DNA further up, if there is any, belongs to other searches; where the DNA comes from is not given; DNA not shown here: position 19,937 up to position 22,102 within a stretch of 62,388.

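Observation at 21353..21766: S8 protease propeptide interrupted by 20 tandem Tyr-Ala-Leu modules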

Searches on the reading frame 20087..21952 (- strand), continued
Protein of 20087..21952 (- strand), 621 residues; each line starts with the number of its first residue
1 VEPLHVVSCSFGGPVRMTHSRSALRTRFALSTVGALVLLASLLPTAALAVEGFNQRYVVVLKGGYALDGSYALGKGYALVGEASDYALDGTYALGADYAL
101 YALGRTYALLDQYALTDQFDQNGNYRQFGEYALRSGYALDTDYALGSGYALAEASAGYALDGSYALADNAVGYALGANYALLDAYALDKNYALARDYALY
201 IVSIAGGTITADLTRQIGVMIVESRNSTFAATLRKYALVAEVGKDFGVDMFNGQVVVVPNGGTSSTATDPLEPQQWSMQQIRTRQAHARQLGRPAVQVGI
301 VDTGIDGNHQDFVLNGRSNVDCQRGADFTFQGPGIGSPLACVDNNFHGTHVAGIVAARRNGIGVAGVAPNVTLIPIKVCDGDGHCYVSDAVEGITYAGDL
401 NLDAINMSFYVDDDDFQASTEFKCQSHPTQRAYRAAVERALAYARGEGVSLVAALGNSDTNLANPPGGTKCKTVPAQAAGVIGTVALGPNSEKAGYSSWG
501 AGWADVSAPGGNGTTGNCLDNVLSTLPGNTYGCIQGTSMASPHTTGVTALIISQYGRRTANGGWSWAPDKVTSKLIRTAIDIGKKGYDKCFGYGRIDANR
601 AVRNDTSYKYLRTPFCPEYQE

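Call 14: find_encoding_contigs(protein=P0038, flank=8000, max_places=2)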
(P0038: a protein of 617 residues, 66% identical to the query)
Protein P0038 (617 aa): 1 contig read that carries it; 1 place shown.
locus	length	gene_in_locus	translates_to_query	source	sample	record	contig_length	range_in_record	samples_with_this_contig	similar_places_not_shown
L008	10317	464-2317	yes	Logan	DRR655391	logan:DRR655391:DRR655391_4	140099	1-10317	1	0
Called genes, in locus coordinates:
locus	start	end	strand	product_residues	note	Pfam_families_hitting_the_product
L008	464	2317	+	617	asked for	PF00082:Peptidase_S8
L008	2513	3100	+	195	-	PF01128:IspD (weak), PF12804:NTP_transf_3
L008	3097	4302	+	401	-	PF00144:Beta-lactamase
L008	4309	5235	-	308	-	PF01014:Uricase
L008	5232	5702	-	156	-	PF09349:OHCU_decarbox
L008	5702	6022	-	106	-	PF00576:Transthyretin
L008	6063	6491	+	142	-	PF12903:DUF3830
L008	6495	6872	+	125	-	-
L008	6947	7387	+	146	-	PF00583:Acetyltransf_1, PF13508:Acetyltransf_7 (weak)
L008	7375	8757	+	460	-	PF01979:Amidohydro_1, PF07969:Amidohydro_3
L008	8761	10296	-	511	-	PF20656:MS_N, PF01274:MS_TIM-barrel, PF20659:MS_C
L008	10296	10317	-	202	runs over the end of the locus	PF28474:DUF8412, PF13376:OmdA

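Call 24: search_solved_structures(query=P0001, max_evalue=0.001, show_alignments=1)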
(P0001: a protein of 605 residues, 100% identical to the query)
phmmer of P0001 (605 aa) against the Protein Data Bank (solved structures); distinct sequences matched with E-value up to 0.001: 127 (the best 60 are shown).
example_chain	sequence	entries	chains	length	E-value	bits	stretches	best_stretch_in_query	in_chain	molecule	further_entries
1sbi_A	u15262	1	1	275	5.7e-28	101.6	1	260-562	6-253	SUBTILISIN 8397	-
1sbh_A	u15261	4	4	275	8.9e-28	100.9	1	260-543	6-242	SUBTILISIN 8397+1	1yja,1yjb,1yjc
1s01_A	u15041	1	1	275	1e-27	100.7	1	260-562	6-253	Subtilisin BPN'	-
1lw6_E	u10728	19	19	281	1.7e-27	100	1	260-568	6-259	SUBTILISIN BPN' | Subtilisin BPN' precursor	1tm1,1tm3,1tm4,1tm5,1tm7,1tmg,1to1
1sbn_E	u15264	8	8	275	2.2e-27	99.6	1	260-562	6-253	SUBTILISIN NOVO BPN' | SUBTILISIN BPN'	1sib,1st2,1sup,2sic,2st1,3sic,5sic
2sni_E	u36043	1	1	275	2.5e-27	99.5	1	260-562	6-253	SUBTILISIN NOVO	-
1aqn_A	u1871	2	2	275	2.6e-27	99.4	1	260-562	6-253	SUBTILISIN 8324 | SUBTILISIN BPN'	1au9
1s02_A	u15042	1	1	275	2.7e-27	99.3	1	260-563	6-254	SUBTILISIN BPN'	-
1a2q_A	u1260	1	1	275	3.5e-27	99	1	260-562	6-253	SUBTILISIN BPN'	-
1ak9_A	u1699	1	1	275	3.5e-27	99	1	260-562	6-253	SUBTILISIN 8321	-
1ubn_A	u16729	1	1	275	7.6e-27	97.9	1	260-562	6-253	PROTEIN (SELENOSUBTILISIN BPN)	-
1v5i_A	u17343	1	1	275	9e-27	97.6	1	260-562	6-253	Subtilisin BPN'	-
1sub_A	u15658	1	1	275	1e-26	97.4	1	260-562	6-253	SUBTILISIN BPN' CRB-S3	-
1suc_A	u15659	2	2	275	1.2e-26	97.3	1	260-562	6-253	SUBTILISIN BPN' CRB-S3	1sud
8h7o_A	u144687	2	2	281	1e-25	94.1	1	260-568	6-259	Subtilisin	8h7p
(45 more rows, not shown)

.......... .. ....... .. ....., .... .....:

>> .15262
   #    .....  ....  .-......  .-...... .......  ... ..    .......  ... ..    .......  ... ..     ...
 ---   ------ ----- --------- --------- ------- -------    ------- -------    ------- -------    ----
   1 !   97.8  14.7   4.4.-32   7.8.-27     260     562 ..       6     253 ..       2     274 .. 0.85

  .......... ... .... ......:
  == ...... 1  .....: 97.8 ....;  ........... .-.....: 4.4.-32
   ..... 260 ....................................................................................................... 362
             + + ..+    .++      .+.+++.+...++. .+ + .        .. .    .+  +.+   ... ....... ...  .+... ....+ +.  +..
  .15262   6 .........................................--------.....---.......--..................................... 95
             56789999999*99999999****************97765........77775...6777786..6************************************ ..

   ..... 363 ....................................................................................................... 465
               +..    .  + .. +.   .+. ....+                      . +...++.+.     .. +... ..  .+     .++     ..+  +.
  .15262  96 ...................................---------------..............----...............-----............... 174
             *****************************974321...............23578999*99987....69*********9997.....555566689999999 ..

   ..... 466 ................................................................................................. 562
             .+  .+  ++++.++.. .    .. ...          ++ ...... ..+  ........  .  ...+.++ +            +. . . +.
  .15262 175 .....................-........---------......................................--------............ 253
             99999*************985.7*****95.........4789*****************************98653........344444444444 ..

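Call 30: search_protein_families(library=phrogs, proteins=[P0001], max_evalue=0.001)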
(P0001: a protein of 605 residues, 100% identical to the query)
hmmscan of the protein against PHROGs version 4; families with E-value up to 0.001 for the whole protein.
P0001 (605 aa): 2 families
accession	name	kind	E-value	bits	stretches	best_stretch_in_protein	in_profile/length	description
phrog_3677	-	other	6.7e-56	190.7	1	248-586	564-852/1125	protease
phrog_9158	-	unknown function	0.00062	19.6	1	460-544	416-504/696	-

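Call 32: predict_structure(alignment_id=A1)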
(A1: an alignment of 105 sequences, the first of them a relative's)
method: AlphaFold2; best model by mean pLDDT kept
length: 605 residues; sequences in the alignment: 105
mean_pLDDT: 76.4   pTM: 0.76
mean pLDDT of the five models: 76.4, 74.4, 73.8, 73.6, 72.9
residues with pLDDT >= 90: 297; 70-90: 128; 50-70: 44; < 50: 136
segments of 3 or more residues with pLDDT < 50: 1-3, 48-173, 400-405
pLDDT, mean of each block of 10 residues (from residue 1): 56 85 71 67 76 37 34 33 32 31 41 32 28 37 32 34 28 59 91 89 92 93 89 67 76 90 97 97 96 96 95 65 80 96 95 98 83 92 97 67 56 87 95 95 88 85 96 94 94 88 92 91 94 99 95 98 96 96 98 90 83
secondary structure, 60 per line:
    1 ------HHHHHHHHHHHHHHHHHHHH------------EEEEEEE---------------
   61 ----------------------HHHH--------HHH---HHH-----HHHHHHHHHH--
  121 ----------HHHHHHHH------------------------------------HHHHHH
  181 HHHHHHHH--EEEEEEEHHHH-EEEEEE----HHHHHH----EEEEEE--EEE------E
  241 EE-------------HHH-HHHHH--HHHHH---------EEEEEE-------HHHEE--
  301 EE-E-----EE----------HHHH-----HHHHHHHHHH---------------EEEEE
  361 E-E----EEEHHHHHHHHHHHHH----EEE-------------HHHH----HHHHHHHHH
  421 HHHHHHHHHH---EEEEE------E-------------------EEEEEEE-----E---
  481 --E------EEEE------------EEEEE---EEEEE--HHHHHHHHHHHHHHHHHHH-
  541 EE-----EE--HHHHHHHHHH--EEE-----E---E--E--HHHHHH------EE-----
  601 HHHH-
elements in order: H7-26 E39-45 H83-86 H109-118 H131-138 H175-188 E191-197 H198-201 E203-208 H213-218 E223-228 E231-233 E240-242 H260-264 H267-271 E281-286 H322-325 H331-340 E356-361 E368-370 H371-383 E388-390 H404-407 H412-430 E434-438 E465-471 E490-493 E506-510 E514-518 H521-539 H552-561 E564-566 H582-587 H601-604

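Call 38: fold_search(model_id=the predicted structure, library=pdb)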
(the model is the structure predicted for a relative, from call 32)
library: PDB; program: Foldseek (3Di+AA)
matches with E <= 10: 749; with E <= 0.001: 307
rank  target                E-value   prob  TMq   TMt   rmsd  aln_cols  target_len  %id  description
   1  3whi_B                1.0e-25  1.00  0.50  0.82   3.6       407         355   27  Crystal structure of unautoprocessed form of IS1-inserted Pro-subtilisin E (released 2013-12-25)
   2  3whi_A                3.6e-24  1.00  0.49  0.81   5.5       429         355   26  Crystal structure of unautoprocessed form of IS1-inserted Pro-subtilisin E (released 2013-12-25)
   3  3wiv_C                9.8e-24  1.00  0.49  0.73   4.5       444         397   25  Crystal structure of Pro-S324A/D356A (released 2014-10-01)
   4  3wiu_C                2.0e-23  1.00  0.48  0.73   4.7       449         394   24  Crystal structure of Pro-S324A/L349A (released 2014-10-01)
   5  3wiu_A                2.6e-23  1.00  0.50  0.74   4.9       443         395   25  Crystal structure of Pro-S324A/L349A (released 2014-10-01)
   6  2sni_E                4.7e-23  1.00  0.41  0.88   3.4       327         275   33  STRUCTURAL COMPARISON OF TWO SERINE PROTEINASE-PROTEIN INHIBITOR COMPLEXES. EGLIN-C-SUBTILISIN CARLSBERG AND CI-2-SUBT (released 1988-09-07)
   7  4jp8                  5.9e-23  1.00  0.49  0.73   5.3       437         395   26  Crystal structure of Pro-F17H/S324A (released 2014-01-29)
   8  1sub                  1.1e-22  1.00  0.41  0.87   3.3       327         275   33  CALCIUM-INDEPENDENT SUBTILISIN BY DESIGN (released 1994-01-31)
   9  1ak9                  1.1e-22  1.00  0.41  0.89   2.9       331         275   33  SUBTILISIN MUTANT 8321 (released 1997-11-12)
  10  1s01                  1.1e-22  1.00  0.42  0.89   3.2       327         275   34  LARGE INCREASES IN GENERAL STABILITY FOR SUBTILISIN BPN(PRIME) THROUGH INCREMENTAL CHANGES IN THE FREE ENERGY OF UNFOLDI (released 1990-10-15)
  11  1st3                  1.3e-22  1.00  0.41  0.90   3.1       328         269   32  THE CRYSTAL STRUCTURE OF THE BACILLUS LENTUS ALKALINE PROTEASE, SUBTILISIN BL, AT 1.4 ANGSTROMS RESOLUTION (released 1994-01-31)
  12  1s02                  1.3e-22  1.00  0.41  0.87   3.8       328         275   34  EFFECTS OF ENGINEERED SALT BRIDGES ON THE STABILITY OF SUBTILISIN BPN' (released 1992-01-15)
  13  1sud                  1.3e-22  1.00  0.41  0.87   3.4       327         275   34  CALCIUM-INDEPENDENT SUBTILISIN BY DESIGN (released 1994-01-31)
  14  1a2q                  1.7e-22  1.00  0.42  0.89   3.0       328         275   33  SUBTILISIN BPN' MUTANT 7186 (released 1998-04-29)
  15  1sbh                  1.8e-22  1.00  0.42  0.89   3.0       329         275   33  SUBTILISIN BPN' 8397+1 (E.C. 3.4.21.14) MUTANT (M50F, N76D, G169A, Q206C, N218S, K256Y) (released 1995-12-07)
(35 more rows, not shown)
